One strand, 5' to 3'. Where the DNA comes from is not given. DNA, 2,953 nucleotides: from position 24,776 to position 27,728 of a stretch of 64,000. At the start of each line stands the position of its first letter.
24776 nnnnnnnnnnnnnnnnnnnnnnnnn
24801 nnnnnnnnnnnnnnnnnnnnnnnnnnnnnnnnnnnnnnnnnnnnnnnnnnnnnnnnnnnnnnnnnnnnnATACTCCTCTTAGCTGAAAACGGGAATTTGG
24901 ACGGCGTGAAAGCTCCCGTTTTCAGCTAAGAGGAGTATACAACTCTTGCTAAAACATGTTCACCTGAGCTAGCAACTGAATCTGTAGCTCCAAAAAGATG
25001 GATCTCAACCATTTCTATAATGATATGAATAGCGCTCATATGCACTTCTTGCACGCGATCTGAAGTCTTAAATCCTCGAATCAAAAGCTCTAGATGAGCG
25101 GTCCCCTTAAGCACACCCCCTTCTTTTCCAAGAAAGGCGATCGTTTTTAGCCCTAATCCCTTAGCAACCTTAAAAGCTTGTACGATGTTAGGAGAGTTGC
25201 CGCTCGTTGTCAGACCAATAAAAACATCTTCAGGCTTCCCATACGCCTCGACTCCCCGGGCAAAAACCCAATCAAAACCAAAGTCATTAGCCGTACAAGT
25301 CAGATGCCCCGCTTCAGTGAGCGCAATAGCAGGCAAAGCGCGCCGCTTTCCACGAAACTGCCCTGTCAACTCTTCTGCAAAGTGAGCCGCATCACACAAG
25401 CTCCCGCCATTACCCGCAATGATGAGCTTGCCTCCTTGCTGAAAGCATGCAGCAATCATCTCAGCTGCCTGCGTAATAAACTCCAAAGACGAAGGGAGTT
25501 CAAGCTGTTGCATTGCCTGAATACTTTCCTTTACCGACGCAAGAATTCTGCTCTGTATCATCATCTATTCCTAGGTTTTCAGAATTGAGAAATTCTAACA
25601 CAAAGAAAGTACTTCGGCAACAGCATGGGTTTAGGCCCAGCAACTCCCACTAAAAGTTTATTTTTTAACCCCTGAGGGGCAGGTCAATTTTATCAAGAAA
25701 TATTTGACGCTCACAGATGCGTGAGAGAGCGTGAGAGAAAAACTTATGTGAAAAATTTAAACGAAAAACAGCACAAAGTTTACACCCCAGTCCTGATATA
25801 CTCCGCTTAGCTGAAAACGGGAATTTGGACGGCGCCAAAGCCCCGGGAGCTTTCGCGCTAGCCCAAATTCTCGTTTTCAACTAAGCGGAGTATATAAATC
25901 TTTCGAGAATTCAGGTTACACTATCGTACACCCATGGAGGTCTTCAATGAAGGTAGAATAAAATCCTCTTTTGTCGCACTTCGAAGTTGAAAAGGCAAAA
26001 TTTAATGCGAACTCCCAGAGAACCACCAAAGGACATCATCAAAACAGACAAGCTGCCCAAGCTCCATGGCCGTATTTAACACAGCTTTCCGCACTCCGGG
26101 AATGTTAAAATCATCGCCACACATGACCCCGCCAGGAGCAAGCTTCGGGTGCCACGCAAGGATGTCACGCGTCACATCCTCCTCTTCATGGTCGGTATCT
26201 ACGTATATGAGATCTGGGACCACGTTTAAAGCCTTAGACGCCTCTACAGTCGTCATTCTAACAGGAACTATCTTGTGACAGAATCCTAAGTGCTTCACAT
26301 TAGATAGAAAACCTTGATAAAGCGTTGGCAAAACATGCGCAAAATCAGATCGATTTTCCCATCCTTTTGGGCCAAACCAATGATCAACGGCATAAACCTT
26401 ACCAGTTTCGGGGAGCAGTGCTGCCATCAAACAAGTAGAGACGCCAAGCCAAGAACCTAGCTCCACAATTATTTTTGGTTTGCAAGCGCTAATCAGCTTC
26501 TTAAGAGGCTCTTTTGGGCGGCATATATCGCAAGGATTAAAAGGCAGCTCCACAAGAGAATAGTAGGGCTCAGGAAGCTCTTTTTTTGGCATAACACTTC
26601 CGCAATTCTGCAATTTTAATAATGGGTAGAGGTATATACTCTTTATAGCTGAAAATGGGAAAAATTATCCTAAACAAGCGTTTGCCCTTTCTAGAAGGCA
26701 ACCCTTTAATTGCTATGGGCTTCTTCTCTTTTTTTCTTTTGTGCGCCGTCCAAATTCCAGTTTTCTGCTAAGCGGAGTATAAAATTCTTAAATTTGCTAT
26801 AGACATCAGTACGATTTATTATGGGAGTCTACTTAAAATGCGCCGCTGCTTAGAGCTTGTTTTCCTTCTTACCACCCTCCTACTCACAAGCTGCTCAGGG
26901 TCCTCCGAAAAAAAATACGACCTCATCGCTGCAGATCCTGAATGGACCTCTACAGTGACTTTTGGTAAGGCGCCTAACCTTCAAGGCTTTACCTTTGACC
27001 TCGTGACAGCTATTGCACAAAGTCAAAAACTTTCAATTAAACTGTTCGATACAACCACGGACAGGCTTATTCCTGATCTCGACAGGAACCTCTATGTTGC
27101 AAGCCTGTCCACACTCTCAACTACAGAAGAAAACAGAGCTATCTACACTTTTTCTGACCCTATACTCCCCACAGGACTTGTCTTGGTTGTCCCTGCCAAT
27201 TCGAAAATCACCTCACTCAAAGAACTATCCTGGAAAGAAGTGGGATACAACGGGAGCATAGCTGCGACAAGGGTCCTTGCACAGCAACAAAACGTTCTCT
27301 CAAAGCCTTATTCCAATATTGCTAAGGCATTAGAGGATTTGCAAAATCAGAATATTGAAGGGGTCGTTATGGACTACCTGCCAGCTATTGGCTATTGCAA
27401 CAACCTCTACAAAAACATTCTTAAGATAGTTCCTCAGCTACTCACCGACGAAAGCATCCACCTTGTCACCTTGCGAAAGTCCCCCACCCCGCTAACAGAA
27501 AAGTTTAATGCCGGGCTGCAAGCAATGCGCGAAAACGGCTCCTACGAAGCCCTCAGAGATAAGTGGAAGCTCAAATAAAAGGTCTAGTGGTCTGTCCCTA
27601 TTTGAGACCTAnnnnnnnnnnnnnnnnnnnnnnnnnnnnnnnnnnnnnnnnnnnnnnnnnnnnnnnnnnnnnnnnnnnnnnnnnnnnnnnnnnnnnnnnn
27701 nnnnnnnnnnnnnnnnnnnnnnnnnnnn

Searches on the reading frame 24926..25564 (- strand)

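Call 39: search_protein_families(library=pfam, proteins=[window:24926-25564:-], max_evalue=0.0001)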
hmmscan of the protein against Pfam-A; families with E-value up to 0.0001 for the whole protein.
window:24926-25564:- (212 aa): 1 family
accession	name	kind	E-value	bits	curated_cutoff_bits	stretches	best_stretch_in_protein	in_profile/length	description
PF13580.11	SIS_2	-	7.4e-23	81.5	27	1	27-145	18-137/138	SIS domain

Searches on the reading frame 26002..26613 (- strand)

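Call 39: search_protein_families(library=pfam, proteins=[window:26002-26613:-], max_evalue=0.0001)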
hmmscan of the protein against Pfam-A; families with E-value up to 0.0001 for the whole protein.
window:26002-26613:- (203 aa): 2 families
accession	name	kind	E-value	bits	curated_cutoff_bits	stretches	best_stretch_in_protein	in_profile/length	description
PF13578.12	Methyltransf_24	-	2.3e-19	70.6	26.3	1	50-169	1-105/105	Methyltransferase domain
PF04989.18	RMNT_CmcI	-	6.7e-05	23.1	23.2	0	38-176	25-155/206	Rhamnosyl O-methyltransferase/CmcI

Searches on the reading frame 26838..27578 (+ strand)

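Call 39: search_protein_families(library=pfam, proteins=[window:26838-27578:+], max_evalue=0.0001)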
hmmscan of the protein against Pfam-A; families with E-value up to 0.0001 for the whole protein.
window:26838-27578:+ (246 aa): 1 family
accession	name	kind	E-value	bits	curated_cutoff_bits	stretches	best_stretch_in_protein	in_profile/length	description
PF00497.25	SBP_bac_3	-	3.3e-19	69.4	26.4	1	44-243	17-129/132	Bacterial extracellular solute-binding proteins, family 3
